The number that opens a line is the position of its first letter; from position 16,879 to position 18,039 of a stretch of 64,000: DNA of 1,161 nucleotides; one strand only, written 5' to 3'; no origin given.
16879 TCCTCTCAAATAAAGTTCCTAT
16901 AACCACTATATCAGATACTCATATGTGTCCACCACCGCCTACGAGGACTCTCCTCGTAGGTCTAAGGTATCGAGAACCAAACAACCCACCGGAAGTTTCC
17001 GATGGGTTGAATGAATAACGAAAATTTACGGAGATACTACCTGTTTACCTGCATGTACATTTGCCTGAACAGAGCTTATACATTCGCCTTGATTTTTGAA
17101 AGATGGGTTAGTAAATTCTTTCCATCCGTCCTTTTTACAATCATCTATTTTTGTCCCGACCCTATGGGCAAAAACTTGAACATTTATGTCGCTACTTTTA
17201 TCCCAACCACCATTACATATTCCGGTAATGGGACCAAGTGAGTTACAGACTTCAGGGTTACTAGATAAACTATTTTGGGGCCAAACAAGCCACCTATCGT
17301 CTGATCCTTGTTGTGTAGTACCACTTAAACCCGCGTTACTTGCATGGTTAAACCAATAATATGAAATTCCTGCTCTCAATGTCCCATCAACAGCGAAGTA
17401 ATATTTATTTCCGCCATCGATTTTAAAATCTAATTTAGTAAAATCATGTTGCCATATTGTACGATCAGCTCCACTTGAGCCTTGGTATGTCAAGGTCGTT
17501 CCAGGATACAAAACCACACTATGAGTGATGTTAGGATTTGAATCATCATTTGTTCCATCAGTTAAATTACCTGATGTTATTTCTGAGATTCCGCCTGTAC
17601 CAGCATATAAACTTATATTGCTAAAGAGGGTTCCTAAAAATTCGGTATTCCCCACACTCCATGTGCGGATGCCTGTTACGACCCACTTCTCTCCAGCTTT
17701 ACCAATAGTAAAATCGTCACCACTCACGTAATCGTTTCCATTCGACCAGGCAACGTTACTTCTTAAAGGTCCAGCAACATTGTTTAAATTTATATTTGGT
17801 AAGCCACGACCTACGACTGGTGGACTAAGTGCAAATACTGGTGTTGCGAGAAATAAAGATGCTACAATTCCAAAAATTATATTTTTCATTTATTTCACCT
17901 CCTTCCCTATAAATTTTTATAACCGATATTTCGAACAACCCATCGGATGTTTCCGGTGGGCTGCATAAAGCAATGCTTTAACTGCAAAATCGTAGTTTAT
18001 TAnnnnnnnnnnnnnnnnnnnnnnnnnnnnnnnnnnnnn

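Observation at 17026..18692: Two adjacent secreted proteins share a novel C-terminal Cys-x(17-19)-Cys tail; one carries a DUF642 (choice-of-anchor C) domain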

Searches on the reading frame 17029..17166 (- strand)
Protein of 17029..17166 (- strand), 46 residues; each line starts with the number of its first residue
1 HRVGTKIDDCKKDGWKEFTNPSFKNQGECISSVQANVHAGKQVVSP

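Call 8: find_homologous_proteins(query=A1, max_evalue=0.01)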
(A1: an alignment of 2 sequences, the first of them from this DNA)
Query A1 (2 sequences) (46 aa, profile of the alignment): 46 proteins with E <= 0.01 among 46 candidates.
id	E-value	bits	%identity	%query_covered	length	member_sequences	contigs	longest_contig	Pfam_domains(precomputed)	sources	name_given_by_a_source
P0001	4.7e-14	69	55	63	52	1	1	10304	-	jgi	jgi:hypothetical protein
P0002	2.6e-13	67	64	54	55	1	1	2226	-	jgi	jgi:hypothetical protein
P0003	5.1e-13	66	52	63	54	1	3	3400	-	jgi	jgi:hypothetical protein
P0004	1.1e-12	65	59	63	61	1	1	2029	-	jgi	jgi:hypothetical protein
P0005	1.1e-12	65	62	63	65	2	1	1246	-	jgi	jgi:hypothetical protein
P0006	1.2e-12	65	49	85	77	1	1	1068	-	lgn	-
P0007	1.3e-12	65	48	72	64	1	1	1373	-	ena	-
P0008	1.6e-12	65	59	63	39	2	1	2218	-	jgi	jgi:hypothetical protein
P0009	2.6e-12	64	55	63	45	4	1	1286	-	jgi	jgi:hypothetical protein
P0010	3.6e-12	63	55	63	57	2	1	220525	-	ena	-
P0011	8.9e-12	62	52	63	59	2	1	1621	-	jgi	jgi:hypothetical protein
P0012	1.2e-11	62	55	63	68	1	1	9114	-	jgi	jgi:hypothetical protein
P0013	1.6e-11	61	52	63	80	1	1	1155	-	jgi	jgi:hypothetical protein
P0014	1.8e-11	61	48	63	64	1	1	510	-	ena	-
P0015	3.0e-11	60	43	80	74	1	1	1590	-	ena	-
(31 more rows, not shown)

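Call 11: search_solved_structures(query=A1, max_evalue=10)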
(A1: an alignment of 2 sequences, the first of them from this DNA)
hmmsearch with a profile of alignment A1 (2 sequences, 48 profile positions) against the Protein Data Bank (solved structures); distinct sequences matched with E-value up to 10: 6.
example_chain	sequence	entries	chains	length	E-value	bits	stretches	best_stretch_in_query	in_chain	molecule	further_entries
1c3g_A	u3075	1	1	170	0.28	14.1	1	7-30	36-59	HEAT SHOCK PROTEIN 40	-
2b26_A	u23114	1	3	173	0.29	14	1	7-30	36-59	SIS1 protein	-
7qog_B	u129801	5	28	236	0.62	13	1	14-32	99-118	Ring protein 1 gp43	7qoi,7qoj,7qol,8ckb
6m3y_A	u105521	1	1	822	0.91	12.4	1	13-36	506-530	Pilus assembly protein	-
6m48_A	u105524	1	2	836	0.94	12.4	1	13-36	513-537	SpaC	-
9vgf_AY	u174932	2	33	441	9.2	9.2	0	25-43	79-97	Type IV secretion system apparatus protein CagY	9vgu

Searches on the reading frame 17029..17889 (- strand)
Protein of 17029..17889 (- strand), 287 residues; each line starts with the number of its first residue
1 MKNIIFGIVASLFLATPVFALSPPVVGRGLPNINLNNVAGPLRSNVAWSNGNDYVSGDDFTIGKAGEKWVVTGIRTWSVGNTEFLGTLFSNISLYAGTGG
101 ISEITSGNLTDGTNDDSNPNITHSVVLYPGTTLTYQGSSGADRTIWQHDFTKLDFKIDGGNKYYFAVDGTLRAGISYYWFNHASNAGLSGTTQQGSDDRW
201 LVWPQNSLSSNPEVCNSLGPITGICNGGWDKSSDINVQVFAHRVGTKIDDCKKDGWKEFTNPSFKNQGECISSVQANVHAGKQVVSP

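Call 4: search_protein_families(library=pfam, proteins=[window:17029-17889:-], max_evalue=1)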
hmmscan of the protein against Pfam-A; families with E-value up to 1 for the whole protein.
window:17029-17889:- (287 aa): 1 family
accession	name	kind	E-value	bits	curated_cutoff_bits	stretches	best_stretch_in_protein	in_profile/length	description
PF01473.26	Choline_bind_1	-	0.39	11.6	20.5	1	155-170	3-18/19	Putative cell wall binding repeat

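Call 5: search_protein_families(library=ncbifam, proteins=[window:17029-17889:-], max_evalue=1)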
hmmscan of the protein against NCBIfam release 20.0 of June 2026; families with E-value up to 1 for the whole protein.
window:17029-17889:- (287 aa): 0 families

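Call 31: find_homologous_proteins(query=window:17029-17889:-, max_evalue=0.001)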
Query window:17029-17889:- (287 aa): 251 proteins with E <= 0.001 among 1201 candidates; the best 120 are listed.
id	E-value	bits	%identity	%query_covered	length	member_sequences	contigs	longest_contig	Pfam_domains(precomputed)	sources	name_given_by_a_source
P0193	8.2e-194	660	100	100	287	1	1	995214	-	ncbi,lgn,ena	-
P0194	7.8e-101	355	62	83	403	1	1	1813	-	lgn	-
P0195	2.0e-100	354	65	86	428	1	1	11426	-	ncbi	-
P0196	2.4e-95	337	58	93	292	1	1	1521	-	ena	-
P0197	8.3e-88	312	58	94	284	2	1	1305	-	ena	-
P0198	3.6e-86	307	56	93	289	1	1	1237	-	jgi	jgi:hypothetical protein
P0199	2.3e-85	304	52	99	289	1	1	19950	-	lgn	-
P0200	4.2e-85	303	53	99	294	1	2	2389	-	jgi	jgi:hypothetical protein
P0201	3.6e-84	300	54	95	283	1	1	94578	-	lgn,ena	-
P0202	7.4e-84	299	56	87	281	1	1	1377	-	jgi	jgi:hypothetical protein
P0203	3.1e-83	297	54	90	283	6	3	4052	-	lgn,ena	-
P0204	6.5e-83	296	56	88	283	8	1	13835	-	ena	-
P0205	9.8e-83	296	54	93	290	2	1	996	-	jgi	-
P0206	1.8e-81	292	52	94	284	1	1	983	-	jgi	jgi:hypothetical protein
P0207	2.5e-81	291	52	93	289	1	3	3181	-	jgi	jgi:hypothetical protein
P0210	5.9e-80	287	52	94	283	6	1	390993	-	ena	-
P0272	3.3e-41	159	45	83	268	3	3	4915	PF07589.17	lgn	-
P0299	2.7e-39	153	44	77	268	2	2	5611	PF07589.17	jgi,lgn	-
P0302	5.4e-39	152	46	80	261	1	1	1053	PF07589.17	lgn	-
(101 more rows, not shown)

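Call 40: find_encoding_contigs(protein=P0193, flank=1000, max_places=10)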
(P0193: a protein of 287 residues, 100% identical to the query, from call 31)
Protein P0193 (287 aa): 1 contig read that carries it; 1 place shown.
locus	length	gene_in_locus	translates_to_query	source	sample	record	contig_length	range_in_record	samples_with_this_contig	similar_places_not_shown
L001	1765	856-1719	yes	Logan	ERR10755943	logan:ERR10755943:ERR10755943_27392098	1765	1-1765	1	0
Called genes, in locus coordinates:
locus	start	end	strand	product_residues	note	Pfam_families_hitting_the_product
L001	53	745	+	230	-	PF04862:DUF642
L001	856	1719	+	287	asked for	-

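Call 58: predict_structure(alignment_id=A6)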
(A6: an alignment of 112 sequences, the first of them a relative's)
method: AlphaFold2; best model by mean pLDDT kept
length: 287 residues; sequences in the alignment: 112
mean_pLDDT: 91.0   pTM: 0.85
mean pLDDT of the five models: 91.0, 90.5, 90.1, 89.6, 88.6
residues with pLDDT >= 90: 223; 70-90: 35; 50-70: 21; < 50: 8
segments of 3 or more residues with pLDDT < 50: 1-3, 283-287
pLDDT, mean of each block of 10 residues (from residue 1): 55 62 93 96 96 98 95 98 96 98 98 98 95 92 97 96 98 97 98 97 98 96 93 98 88 85 84 82 49
secondary structure, 60 per line:
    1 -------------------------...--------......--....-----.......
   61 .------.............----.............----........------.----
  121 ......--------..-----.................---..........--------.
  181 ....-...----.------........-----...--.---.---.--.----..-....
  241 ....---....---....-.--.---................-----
elements in order: E26-28 H37-42 E45-48 E54-61 E68-80 H85-88 E89-97 E102-109 E121-126 E142-158 E162-171 E180-184 E200-204 E213-215 E237-244 H248-251 H255-258 H267-282

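Call 62: fold_search(model_id=the predicted structure, library=pdb)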
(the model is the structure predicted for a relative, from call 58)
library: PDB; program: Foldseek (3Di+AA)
matches with E <= 10: 1320; with E <= 0.001: 1
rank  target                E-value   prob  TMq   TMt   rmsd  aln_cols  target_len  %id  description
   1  5h5v_F                9.9e-04  0.44  0.17  0.16  17.6       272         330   11  Crystal structure of the flagellar cap protein FliD D1-D2-D3 domains from Escherichia coli (released 2017-02-22)
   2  5h5v_E                1.4e-03  0.41  0.17  0.17  17.8       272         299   11  Crystal structure of the flagellar cap protein FliD D1-D2-D3 domains from Escherichia coli (released 2017-02-22)
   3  5h5v_A                3.0e-03  0.25  0.15  0.13  19.1       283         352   11  Crystal structure of the flagellar cap protein FliD D1-D2-D3 domains from Escherichia coli (released 2017-02-22)
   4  5h5w_B                6.2e-03  0.21  0.15  0.20  17.8       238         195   12  Crystal structure of the flagellar cap protein FliD D2-D3 domains from Escherichia coli (released 2017-02-22)
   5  4yu5_A                1.6e-02  0.08  0.11  0.05  23.5       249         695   12  Crystal structure of selenomethionine variant of Bacillus anthracis immune inhibitor A2 peptidase zymogen (released 2015-10-28)
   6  4yu6_B                2.0e-02  0.08  0.11  0.05  22.4       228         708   11  Crystal structure of Bacillus anthracis immune inhibitor A2 peptidase zymogen (released 2015-10-28)
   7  4yu6_A                2.0e-02  0.07  0.11  0.05  22.0       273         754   11  Crystal structure of Bacillus anthracis immune inhibitor A2 peptidase zymogen (released 2015-10-28)
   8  1m11_3                2.1e-02  0.14  0.14  0.16  21.1       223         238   12  structural model of human decay-accelerating factor bound to echovirus 7 from cryo-electron microscopy (released 2002-08-28)
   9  4yu5_B                2.1e-02  0.07  0.11  0.06  22.9       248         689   12  Crystal structure of selenomethionine variant of Bacillus anthracis immune inhibitor A2 peptidase zymogen (released 2015-10-28)
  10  8h2i_bG               2.2e-02  0.80  0.27  0.18   9.7       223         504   15  Near-atomic structure of five-fold averaged PBCV-1 capsid (released 2022-11-16)
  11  4i0w_B                2.5e-02  0.25  0.17  0.12  12.8       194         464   12  Structure of the Clostridium Perfringens CspB protease (released 2013-04-03)
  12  9kr4_C                2.6e-02  0.16  0.15  0.17  20.8       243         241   11  Enterovirus B 75 (released 2025-12-24)
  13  7fe0_A                4.3e-02  0.30  0.22  0.30  16.8       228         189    9  AvmM Catalyzes Macrocyclization in Alchivemycin A Biosynthesis (released 2021-09-01)
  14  2cyf_A                4.6e-02  0.23  0.15  0.18  10.8       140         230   11  The Crystal Structure of Canavalia Maritima Lectin (ConM) in Complex with Trehalose and Maltose (released 2006-06-13)
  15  7a57_A                4.6e-02  0.06  0.12  0.08  32.0       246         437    8  La Crosse Virus Envelope Glycoprotein Gc W1066H Mutant Fusion Domains in Postfusion Conformation (released 2021-09-01)
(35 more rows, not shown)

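Call 64: find_encoding_contigs(protein=P0210, flank=8000, max_places=2)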
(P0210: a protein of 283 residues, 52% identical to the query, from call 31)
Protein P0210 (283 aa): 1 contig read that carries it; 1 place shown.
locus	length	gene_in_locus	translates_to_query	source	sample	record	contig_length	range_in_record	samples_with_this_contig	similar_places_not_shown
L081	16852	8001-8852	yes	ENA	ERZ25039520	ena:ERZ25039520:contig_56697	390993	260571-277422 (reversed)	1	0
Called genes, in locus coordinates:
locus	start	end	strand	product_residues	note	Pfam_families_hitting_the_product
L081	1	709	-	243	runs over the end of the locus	PF00149:Metallophos, PF12850:Metallophos_2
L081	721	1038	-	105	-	PF11950:DUF3467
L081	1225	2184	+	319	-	PF02254:TrkA_N, PF02080:TrkA_C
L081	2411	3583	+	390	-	PF09334:tRNA-synt_1g (faint), PF00750:tRNA-synt_1d, PF00133:tRNA-synt_1 (weak), PF05746:DALR_1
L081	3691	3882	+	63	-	-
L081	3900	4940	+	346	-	PF03320:FBPase_glpX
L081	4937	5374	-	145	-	PF00274:Glycolytic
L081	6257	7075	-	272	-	PF09948:PpoB2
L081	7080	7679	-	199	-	PF07040:DUF1326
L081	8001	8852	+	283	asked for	-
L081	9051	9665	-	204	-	-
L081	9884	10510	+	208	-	PF07510:GmrSD_C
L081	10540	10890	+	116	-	-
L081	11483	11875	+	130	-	-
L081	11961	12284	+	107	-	-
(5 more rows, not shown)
